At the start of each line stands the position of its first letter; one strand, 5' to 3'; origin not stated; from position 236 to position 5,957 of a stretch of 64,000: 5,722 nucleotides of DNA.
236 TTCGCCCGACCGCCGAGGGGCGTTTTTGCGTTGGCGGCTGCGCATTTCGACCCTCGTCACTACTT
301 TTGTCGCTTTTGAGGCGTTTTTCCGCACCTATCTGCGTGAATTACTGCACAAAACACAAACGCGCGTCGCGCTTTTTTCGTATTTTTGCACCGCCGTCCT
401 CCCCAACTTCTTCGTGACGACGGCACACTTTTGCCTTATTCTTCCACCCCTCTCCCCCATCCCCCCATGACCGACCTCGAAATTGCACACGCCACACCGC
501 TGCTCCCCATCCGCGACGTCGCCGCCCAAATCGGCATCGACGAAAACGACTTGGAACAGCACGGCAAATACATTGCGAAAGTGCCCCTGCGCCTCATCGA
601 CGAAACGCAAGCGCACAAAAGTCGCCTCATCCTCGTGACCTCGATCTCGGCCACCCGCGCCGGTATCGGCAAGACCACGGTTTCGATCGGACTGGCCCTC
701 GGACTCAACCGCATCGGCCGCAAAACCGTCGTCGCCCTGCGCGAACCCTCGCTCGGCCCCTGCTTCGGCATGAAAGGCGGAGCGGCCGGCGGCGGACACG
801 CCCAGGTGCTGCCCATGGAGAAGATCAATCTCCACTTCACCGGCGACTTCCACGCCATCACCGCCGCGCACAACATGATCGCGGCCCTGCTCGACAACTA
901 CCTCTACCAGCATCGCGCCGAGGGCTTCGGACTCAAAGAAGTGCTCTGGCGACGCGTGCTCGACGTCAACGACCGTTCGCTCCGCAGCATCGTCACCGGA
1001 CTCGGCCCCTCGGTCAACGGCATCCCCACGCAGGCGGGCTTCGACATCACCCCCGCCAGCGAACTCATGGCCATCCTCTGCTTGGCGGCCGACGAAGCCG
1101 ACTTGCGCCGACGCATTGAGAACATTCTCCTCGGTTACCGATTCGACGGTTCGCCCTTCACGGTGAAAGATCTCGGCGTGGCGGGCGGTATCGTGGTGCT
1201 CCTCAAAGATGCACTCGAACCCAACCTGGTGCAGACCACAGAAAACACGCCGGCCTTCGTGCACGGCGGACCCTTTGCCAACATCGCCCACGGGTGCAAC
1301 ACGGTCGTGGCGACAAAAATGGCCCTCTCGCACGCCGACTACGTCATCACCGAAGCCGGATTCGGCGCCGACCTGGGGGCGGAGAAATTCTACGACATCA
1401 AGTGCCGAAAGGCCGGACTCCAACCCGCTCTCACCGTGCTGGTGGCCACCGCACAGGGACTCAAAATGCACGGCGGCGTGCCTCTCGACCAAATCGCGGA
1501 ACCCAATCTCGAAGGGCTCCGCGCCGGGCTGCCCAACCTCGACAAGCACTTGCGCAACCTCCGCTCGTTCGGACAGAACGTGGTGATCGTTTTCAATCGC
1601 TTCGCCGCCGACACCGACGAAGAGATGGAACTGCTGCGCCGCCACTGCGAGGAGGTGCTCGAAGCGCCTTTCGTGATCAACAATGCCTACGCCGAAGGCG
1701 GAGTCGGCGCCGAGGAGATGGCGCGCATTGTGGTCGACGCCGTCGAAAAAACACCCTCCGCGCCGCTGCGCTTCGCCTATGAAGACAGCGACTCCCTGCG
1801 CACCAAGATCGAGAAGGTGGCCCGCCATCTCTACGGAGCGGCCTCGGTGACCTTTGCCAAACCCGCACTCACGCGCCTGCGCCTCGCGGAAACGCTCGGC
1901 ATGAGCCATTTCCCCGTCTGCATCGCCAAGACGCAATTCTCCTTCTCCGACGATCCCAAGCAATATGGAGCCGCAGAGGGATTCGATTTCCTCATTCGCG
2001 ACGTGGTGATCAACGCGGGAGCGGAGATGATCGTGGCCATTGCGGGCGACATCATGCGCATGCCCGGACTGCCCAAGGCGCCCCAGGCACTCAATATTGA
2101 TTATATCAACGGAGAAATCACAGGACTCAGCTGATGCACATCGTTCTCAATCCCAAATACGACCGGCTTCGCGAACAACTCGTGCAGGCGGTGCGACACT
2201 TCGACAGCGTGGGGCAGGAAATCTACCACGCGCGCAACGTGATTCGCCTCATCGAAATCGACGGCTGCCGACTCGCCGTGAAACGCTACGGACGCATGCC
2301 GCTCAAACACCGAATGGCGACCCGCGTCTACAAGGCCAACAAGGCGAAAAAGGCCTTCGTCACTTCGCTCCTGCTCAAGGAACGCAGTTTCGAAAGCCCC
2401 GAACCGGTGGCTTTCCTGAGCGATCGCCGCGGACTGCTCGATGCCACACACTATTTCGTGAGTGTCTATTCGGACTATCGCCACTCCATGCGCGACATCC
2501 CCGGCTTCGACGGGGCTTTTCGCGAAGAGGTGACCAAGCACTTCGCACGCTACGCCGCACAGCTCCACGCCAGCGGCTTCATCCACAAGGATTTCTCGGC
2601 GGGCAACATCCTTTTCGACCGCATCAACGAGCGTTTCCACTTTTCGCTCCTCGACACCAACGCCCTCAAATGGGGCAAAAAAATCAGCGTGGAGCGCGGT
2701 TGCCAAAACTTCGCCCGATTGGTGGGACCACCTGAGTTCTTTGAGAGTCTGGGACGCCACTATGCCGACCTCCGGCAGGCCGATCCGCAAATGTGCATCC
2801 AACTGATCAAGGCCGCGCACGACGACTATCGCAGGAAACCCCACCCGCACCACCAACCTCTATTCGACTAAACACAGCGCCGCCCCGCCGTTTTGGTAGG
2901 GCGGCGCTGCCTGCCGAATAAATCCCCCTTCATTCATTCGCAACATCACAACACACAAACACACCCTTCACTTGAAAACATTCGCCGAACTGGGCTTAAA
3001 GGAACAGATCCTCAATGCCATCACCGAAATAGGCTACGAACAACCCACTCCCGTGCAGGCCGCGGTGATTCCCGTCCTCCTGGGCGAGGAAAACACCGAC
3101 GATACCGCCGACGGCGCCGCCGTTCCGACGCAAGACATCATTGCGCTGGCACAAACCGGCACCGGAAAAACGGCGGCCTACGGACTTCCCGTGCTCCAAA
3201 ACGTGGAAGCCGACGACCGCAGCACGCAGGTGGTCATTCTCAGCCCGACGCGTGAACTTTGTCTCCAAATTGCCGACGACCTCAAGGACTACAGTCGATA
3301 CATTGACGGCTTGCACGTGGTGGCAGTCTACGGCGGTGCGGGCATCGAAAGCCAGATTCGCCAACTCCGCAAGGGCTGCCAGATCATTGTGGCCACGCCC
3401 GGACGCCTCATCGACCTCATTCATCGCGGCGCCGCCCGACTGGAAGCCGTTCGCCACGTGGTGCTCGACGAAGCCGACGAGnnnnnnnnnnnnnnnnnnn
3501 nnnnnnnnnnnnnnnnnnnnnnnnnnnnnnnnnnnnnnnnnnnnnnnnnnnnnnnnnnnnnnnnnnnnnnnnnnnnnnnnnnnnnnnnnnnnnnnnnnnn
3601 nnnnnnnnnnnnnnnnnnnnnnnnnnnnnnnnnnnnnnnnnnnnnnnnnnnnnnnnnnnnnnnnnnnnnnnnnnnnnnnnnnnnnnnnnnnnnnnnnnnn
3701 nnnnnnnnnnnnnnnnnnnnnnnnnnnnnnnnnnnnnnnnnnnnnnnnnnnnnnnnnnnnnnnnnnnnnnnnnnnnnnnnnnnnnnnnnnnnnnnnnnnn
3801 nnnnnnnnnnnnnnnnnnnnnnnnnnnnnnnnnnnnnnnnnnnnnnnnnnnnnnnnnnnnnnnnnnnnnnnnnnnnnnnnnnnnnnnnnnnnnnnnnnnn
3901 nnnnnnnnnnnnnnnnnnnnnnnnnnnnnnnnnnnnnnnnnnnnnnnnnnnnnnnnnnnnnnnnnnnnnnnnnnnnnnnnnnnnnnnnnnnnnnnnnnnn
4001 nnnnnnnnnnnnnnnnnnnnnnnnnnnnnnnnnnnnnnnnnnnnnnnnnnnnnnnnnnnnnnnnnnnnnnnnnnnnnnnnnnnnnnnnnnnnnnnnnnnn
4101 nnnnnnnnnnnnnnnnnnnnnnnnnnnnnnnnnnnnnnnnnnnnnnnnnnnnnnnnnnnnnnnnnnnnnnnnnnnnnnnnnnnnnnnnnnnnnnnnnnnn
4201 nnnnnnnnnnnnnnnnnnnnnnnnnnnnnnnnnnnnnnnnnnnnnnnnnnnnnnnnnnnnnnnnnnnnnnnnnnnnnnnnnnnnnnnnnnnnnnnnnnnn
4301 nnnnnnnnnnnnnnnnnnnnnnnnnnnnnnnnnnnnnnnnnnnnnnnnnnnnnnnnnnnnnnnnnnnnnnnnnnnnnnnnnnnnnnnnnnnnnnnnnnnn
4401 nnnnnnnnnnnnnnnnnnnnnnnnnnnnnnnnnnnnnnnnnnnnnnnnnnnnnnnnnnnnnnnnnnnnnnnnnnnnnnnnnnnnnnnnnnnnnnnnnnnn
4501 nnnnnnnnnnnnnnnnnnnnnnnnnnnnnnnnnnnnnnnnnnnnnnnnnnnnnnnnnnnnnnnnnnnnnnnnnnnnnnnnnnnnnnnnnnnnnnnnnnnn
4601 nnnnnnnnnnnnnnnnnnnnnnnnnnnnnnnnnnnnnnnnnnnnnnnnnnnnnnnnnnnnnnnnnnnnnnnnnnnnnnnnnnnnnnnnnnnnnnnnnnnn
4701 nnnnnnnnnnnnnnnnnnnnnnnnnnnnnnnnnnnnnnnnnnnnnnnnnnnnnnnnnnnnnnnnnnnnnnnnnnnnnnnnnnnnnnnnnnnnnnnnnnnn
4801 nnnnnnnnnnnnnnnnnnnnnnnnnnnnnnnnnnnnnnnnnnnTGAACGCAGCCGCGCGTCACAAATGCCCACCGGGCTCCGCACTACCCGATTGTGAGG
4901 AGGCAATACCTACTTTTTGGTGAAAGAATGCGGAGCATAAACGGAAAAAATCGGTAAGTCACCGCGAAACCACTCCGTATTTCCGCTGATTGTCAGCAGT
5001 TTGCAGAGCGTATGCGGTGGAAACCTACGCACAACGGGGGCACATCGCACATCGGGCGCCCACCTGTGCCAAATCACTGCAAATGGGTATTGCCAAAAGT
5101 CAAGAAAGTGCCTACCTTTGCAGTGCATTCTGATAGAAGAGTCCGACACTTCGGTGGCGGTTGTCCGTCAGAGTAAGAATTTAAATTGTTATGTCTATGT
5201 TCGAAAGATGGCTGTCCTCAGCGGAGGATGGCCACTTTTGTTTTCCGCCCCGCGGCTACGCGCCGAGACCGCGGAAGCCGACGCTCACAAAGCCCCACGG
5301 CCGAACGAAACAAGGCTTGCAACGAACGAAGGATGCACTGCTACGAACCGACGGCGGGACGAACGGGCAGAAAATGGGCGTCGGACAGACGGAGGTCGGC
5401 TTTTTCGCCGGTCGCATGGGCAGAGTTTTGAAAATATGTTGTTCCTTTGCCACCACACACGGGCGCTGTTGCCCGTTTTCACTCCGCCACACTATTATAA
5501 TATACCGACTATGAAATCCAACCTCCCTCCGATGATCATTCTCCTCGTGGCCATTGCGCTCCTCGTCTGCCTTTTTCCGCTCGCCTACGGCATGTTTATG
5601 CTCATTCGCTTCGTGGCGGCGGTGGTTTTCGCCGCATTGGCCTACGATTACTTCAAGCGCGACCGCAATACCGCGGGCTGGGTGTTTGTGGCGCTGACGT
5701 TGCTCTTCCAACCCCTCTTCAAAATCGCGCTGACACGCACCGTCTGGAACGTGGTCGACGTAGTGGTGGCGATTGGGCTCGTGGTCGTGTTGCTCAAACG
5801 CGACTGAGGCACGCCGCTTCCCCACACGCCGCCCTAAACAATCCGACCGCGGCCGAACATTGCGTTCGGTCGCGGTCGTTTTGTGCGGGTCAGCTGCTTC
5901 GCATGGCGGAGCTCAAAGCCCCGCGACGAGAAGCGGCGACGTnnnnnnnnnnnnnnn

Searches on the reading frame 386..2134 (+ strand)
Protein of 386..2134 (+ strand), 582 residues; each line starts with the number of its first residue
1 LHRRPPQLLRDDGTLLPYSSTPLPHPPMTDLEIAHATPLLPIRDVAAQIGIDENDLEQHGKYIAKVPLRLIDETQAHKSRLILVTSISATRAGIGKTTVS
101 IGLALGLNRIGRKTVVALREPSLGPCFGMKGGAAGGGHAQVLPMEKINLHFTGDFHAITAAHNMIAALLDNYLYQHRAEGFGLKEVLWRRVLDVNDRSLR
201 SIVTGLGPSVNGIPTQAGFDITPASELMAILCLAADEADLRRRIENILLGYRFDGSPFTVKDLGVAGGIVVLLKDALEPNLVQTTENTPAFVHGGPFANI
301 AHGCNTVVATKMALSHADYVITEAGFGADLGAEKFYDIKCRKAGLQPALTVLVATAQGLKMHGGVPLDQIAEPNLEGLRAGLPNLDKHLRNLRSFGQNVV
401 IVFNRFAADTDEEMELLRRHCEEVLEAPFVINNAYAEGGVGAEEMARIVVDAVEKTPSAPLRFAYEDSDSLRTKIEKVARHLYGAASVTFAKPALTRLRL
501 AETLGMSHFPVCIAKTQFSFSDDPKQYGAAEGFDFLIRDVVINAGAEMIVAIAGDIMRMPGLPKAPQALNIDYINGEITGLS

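Call 83: search_protein_families(library=pfam, proteins=[window:386-2134:+], max_evalue=0.001)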
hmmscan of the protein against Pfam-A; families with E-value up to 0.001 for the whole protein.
window:386-2134:+ (582 aa): 1 family
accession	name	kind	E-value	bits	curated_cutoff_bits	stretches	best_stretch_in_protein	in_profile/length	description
PF01268.25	FTHFS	-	9.9e-238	790.3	27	1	28-582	1-556/556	Formate--tetrahydrofolate ligase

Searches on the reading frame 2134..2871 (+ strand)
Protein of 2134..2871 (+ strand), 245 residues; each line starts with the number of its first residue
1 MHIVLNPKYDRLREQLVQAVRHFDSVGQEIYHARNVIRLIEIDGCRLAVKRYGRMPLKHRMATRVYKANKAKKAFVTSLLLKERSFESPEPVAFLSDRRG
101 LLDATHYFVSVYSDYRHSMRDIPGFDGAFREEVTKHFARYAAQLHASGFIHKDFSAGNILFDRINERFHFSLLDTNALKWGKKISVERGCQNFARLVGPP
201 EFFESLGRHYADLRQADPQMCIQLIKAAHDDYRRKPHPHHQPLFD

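Call 94: search_protein_families(library=pfam, proteins=[window:2134-2871:+], max_evalue=0.001)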
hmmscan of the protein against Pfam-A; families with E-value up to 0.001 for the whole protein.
window:2134-2871:+ (245 aa): 3 families
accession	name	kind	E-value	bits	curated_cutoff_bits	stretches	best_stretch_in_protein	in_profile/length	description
PF06293.20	Kdo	-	1e-05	25.5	21.3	1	121-175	114-166/207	Lipopolysaccharide kinase (Kdo/WaaP) family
PF14531.12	Kinase-like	-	0.00011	22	25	1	130-215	147-225/289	Kinase-like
PF01636.29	APH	-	0.00063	20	23.2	0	125-164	144-184/239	Phosphotransferase enzyme family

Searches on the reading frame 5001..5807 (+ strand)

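Call 94: search_protein_families(library=pfam, proteins=[window:5001-5807:+], max_evalue=0.001)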
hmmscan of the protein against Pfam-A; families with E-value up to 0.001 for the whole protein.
window:5001-5807:+ (268 aa): 1 family
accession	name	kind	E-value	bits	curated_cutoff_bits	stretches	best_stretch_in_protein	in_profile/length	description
PF20619.3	DUF6804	-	5e-23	81.5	27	1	178-264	4-90/91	Family of unknown function (DUF6804)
